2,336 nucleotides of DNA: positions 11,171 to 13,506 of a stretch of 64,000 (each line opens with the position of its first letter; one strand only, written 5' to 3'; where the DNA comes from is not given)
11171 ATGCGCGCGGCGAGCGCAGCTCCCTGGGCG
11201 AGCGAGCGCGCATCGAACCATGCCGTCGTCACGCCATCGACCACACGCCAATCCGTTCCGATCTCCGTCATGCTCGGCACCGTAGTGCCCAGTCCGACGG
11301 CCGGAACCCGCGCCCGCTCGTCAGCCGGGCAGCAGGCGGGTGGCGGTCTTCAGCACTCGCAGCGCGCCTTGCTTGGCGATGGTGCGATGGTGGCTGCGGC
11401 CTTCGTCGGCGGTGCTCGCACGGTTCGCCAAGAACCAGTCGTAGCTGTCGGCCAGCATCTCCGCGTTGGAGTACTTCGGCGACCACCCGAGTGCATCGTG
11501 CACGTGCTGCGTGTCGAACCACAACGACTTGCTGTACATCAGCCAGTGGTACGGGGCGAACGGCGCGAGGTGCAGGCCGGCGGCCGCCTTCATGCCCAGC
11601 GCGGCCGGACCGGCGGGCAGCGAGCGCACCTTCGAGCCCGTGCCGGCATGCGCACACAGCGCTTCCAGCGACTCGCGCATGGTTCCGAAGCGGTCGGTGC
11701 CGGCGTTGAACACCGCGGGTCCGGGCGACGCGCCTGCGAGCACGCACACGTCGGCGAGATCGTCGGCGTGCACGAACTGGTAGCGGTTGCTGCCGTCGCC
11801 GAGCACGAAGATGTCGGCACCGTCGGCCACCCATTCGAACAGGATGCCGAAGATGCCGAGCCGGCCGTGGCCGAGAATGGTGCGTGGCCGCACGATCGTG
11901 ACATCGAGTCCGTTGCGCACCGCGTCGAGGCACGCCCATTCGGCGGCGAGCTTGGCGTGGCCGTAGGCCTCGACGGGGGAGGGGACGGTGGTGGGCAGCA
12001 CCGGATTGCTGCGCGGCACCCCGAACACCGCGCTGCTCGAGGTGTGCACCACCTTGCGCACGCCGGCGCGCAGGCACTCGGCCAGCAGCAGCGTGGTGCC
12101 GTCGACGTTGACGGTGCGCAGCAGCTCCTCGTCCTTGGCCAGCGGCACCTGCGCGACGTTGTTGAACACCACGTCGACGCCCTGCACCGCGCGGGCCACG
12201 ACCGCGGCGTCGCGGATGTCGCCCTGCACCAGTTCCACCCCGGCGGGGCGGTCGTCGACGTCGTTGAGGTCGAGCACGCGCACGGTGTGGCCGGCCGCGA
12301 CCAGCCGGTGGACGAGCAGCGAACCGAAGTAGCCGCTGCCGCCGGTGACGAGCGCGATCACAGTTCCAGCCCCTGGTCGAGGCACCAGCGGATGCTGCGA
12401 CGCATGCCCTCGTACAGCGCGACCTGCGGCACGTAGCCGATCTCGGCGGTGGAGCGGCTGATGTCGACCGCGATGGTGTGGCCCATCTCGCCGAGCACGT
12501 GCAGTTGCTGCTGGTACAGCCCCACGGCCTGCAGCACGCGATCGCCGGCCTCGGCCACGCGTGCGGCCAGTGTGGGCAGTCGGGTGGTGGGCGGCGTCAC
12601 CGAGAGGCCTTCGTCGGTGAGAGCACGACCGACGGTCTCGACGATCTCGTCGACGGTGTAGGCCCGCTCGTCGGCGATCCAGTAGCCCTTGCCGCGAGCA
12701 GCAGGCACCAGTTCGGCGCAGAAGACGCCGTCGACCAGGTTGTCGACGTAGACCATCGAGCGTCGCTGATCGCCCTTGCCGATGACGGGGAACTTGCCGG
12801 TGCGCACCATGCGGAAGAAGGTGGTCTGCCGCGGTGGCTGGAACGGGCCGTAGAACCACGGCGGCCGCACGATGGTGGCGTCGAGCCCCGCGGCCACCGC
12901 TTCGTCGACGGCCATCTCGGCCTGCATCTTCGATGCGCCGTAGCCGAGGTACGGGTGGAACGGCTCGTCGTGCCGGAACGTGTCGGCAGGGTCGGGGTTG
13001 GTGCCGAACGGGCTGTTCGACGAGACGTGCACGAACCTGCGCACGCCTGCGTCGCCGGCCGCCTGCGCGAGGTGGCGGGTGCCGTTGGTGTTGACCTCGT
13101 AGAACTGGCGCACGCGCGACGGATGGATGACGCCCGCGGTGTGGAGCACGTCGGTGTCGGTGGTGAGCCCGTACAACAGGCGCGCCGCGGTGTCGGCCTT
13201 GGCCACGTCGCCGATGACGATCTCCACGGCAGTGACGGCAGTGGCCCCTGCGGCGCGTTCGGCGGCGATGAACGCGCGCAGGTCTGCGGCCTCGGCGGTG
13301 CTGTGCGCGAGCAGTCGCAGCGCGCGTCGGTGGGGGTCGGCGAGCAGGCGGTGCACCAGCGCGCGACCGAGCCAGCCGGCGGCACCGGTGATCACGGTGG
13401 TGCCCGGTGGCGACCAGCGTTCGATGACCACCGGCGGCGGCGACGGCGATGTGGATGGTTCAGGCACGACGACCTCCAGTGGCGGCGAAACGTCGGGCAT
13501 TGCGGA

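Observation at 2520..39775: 37-kb envelope-glycan locus: complete lipid-arabinose donor pathway plus eight GT-C-type membrane proteins and four lipid-sugar-synthase GT2s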

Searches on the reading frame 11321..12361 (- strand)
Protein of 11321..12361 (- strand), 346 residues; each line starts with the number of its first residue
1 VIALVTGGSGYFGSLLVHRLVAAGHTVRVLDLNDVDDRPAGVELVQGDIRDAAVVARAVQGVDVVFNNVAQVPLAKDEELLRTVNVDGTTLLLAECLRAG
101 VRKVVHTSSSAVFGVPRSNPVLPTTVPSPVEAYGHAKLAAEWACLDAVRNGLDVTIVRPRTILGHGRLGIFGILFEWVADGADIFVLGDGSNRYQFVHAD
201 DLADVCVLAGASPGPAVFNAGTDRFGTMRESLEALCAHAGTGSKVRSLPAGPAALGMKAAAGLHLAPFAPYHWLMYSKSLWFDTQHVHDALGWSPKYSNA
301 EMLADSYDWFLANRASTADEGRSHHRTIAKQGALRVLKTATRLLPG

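Call 8: search_protein_families(library=pfam, proteins=[window:11321-12361:-], max_evalue=0.01)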
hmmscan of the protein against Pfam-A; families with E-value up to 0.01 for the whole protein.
window:11321-12361:- (346 aa): 10 families
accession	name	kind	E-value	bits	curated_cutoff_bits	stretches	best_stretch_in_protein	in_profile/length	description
PF01370.27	Epimerase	-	1.1e-39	136.8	20.9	1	3-221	1-240/240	NAD dependent epimerase/dehydratase family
PF01073.25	3Beta_HSD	-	2.4e-27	96.1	22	1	4-209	1-228/280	3-beta hydroxysteroid dehydrogenase/isomerase family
PF16363.11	GDP_Man_Dehyd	-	1.1e-24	88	27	1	4-304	1-330/332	GDP-mannose 4,6 dehydratase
PF13460.12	NAD_binding_10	-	7.3e-16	59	27.2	1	7-162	1-146/184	NAD(P)H-binding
PF04321.23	RmlD_sub_bind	-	1.5e-14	54.2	27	1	3-206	3-193/287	RmlD substrate binding domain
PF07993.18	NAD_binding_4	-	9.1e-14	51.7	20.1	1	55-170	82-215/258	Male sterility protein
PF05368.20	NmrA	-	4.9e-11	43.2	27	1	4-108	6-106/298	NmrA-like family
PF02719.21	Polysacc_synt_2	-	2e-06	27.6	20.2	1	4-110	2-129/293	Polysaccharide biosynthesis protein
PF22660.2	RS_preATP-grasp-like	-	0.00035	21.3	27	1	8-86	8-87/98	Ribonucleotide synthetase preATP-grasp domain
PF00106.31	adh_short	-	0.004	17.1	26.6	1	2-73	2-89/195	short chain dehydrogenase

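Call 30: search_protein_families(library=ncbifam, proteins=[window:11321-12361:-], max_evalue=0.001)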
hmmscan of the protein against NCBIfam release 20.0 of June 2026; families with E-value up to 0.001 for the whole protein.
window:11321-12361:- (346 aa): 29 families (the best 25 are shown)
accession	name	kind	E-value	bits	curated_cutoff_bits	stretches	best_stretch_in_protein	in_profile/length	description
TIGR03466.1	HpnA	hypoth_equivalog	2.1e-33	115.6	367.65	1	2-313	2-324/327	hopanoid-associated sugar epimerase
NF042422.1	oxyalk_red_OleD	equivalog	6.5e-26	91.5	580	1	1-253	1-264/329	2-alkyl-3-oxoalkanoate reductase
NF052578.1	StrlDmthSdmBMthl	equivalog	5.1e-23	82.3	600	1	1-165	1-172/328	sterol demethylase protein SdmB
TIGR01179.1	galE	equivalog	1.6e-21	76.5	262.3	1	4-158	3-172/332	UDP-glucose 4-epimerase GalE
TIGR04180.1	EDH_00030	hypoth_equivalog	4.6e-18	65.3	475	1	4-165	2-178/297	NAD-dependent 4,6-dehydratase LegB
NF042423.1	oxyalk_red_Shew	equivalog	1.5e-17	63.6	580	1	3-165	11-177/331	2-alkyl-3-oxoalkanoate reductase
TIGR01746.1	Thioester-redct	subfamily_domain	2.3e-17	63.3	213.35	1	52-170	79-203/371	thioester reductase domain-containing protein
NF043036.1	ErythonDh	equivalog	1.4e-15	57.3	325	1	1-161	1-178/321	D-erythronate dehydrogenase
NF004520.0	PRK05865.1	equivalog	7.9e-14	50.5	1509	1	4-204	4-165/854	sugar epimerase family protein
TIGR01181.1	dTDP_gluc_dehyt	equivalog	8.5e-14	51.3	365.1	1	4-316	3-317/321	dTDP-glucose 4,6-dehydratase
TIGR02197.1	heptose_epim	equivalog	1.7e-10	40.6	274.6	1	4-140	2-145/316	ADP-glyceromanno-heptose 6-epimerase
TIGR01214.1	rmlD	equivalog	1.9e-10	40.3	224.05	1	4-162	3-150/285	dTDP-4-dehydrorhamnose reductase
NF007956.0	PRK10675.1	subfamily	1.1e-09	37.8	394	1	1-147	1-163/338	UDP-glucose 4-epimerase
NF058621.1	DiazavRedAvaA7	equivalog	3.5e-09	36.7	400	1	3-249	3-257/304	3-diazoavenalumate denitrifying reductase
NF041293.1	G6PDh_Azf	equivalog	2.4e-07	30.4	400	1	4-114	6-120/252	NAD-dependent glucose-6-phosphate dehydrogenase Azf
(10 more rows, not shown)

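Call 46: search_solved_structures(query=window:11321-12361:-, max_evalue=0.00001)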
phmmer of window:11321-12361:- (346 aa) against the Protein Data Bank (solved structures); distinct sequences matched with E-value up to 0.00001: 72 (the best 60 are shown).
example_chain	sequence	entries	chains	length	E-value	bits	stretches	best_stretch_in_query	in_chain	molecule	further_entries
6wjb_A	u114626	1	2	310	2.3e-26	95.8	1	4-237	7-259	NAD-dependent epimerase/dehydratase family protein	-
6wj9_A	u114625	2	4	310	2.5e-25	92.4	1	4-237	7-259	NAD-dependent epimerase/dehydratase family protein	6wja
7ys8_A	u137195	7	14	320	7.9e-24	87.5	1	1-240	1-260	UDP-glucose 4-epimerase | UDP-glucose 4-epimerase along with EC 5.1.3.2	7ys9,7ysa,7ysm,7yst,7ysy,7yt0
8rdg_A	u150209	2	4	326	9.4e-24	87.2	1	3-206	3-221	SDR family NAD(P)-dependent oxidoreductase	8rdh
8rdi_A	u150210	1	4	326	3.4e-23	85.4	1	3-206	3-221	SDR family NAD(P)-dependent oxidoreductase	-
6jkg_A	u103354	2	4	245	8e-22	80.9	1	5-209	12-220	Sterol-4-alpha-carboxylate 3-dehydrogenase, decarboxylating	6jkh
4zrm_A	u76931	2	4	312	4.6e-20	75.1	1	3-235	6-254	UDP-glucose 4-epimerase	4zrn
3wj7_A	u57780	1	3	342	2.2e-18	69.5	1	2-311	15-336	Putative oxidoreductase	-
2p5u_A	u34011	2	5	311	1.3e-16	63.8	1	3-264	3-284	UDP-glucose 4-epimerase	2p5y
1r6d_A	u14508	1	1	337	1.6e-16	63.4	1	3-232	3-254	TDP-glucose-4,6-dehydratase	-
1r66_A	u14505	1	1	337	2.8e-16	62.6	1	3-232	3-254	TDP-glucose-4,6-dehydratase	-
3aw9_A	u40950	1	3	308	5.3e-16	61.7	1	3-209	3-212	NAD-dependent epimerase/dehydratase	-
6kv9_A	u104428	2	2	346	3.6e-15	59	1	4-232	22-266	MoeE5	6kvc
3ehe_A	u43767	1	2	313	7.1e-15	58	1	3-246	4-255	UDP-glucose 4-epimerase (GalE-1)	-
8vr2_A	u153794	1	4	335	1.8e-14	56.7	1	4-228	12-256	NAD-dependent epimerase/dehydratase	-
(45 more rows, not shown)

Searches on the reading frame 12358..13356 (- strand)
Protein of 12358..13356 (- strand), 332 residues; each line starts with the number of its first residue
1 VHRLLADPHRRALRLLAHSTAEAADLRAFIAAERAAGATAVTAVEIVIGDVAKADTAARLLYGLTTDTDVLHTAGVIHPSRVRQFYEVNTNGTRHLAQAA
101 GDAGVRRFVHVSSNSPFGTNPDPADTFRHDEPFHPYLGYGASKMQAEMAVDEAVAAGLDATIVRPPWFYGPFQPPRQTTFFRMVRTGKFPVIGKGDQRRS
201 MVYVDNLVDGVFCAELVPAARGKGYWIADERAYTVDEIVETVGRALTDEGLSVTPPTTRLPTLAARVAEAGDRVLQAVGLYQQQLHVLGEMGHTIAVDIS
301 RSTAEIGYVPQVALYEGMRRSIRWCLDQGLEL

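Call 8: search_protein_families(library=pfam, proteins=[window:12358-13356:-], max_evalue=0.01)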
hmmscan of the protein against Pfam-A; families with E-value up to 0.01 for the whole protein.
window:12358-13356:- (332 aa): 8 families
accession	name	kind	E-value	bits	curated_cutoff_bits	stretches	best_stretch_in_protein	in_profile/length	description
PF01370.27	Epimerase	-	2.7e-25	89.6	20.9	1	37-214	35-224/240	NAD dependent epimerase/dehydratase family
PF01073.25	3Beta_HSD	-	3.2e-15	56.3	22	1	40-233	43-254/280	3-beta hydroxysteroid dehydrogenase/isomerase family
PF16363.11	GDP_Man_Dehyd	-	8.2e-15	55.5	27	1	42-319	52-330/332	GDP-mannose 4,6 dehydratase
PF13460.12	NAD_binding_10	-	3.4e-12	47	27.2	1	17-169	12-147/184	NAD(P)H-binding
PF04321.23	RmlD_sub_bind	-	7.2e-12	45.4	27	1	82-212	71-194/287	RmlD substrate binding domain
PF07993.18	NAD_binding_4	-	6.2e-11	42.4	20.1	1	40-170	59-209/258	Male sterility protein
PF02719.21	Polysacc_synt_2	-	0.00056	19.6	20.2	1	10-113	23-128/293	Polysaccharide biosynthesis protein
PF08659.16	KR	-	0.001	19.5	22.6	1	3-115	18-138/180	KR domain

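Call 30: search_protein_families(library=ncbifam, proteins=[window:12358-13356:-], max_evalue=0.001)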
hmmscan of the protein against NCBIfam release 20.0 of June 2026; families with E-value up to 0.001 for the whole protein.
window:12358-13356:- (332 aa): 17 families
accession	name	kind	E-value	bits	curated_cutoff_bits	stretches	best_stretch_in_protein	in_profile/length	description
TIGR01181.1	dTDP_gluc_dehyt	equivalog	1.1e-19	70.7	365.1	1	43-327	51-313/321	dTDP-glucose 4,6-dehydratase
NF042422.1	oxyalk_red_OleD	equivalog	5e-18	65.5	580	1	41-322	40-325/329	2-alkyl-3-oxoalkanoate reductase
NF052578.1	StrlDmthSdmBMthl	equivalog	1.3e-17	64.5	600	1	21-325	22-322/328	sterol demethylase protein SdmB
TIGR03466.1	HpnA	hypoth_equivalog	2.9e-15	56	367.65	1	24-328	25-324/327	hopanoid-associated sugar epimerase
NF042423.1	oxyalk_red_Shew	equivalog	1.7e-14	53.7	580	1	42-320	49-330/331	2-alkyl-3-oxoalkanoate reductase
TIGR04180.1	EDH_00030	hypoth_equivalog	1.2e-12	47.6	475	1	41-247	48-257/297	NAD-dependent 4,6-dehydratase LegB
NF007582.0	PRK10217.1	equivalog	1e-11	44.6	698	1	103-327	124-333/355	dTDP-glucose 4,6-dehydratase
TIGR01746.1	Thioester-redct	subfamily_domain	9.7e-10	38.2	213.35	1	39-170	57-197/371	thioester reductase domain-containing protein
TIGR01214.1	rmlD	equivalog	2e-09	37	224.05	1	84-173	72-155/285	dTDP-4-dehydrorhamnose reductase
TIGR01179.1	galE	equivalog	3.4e-08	32.7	262.3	1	40-163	45-171/332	UDP-glucose 4-epimerase GalE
NF007490.0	PRK10084.1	subfamily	9.1e-07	28.2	649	1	106-243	126-274/361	dTDP-glucose 4,6-dehydratase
NF058621.1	DiazavRedAvaA7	equivalog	2.1e-06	27.6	400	1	35-214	34-218/304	3-diazoavenalumate denitrifying reductase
NF041293.1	G6PDh_Azf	equivalog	4.7e-05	22.9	400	1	26-132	28-137/252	NAD-dependent glucose-6-phosphate dehydrogenase Azf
NF047837.1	UDPAcbARedWbcJ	equivalog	5.7e-05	22.2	500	1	47-214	27-182/372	UDP-2-acetamido-2,6-beta-L-arabino-hexul-4-ose reductase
NF047350.1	aureusi_NRPS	equivalog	0.00012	19.1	2500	1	39-164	2085-2211/2373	aureusimine non-ribosomal peptide synthetase AusA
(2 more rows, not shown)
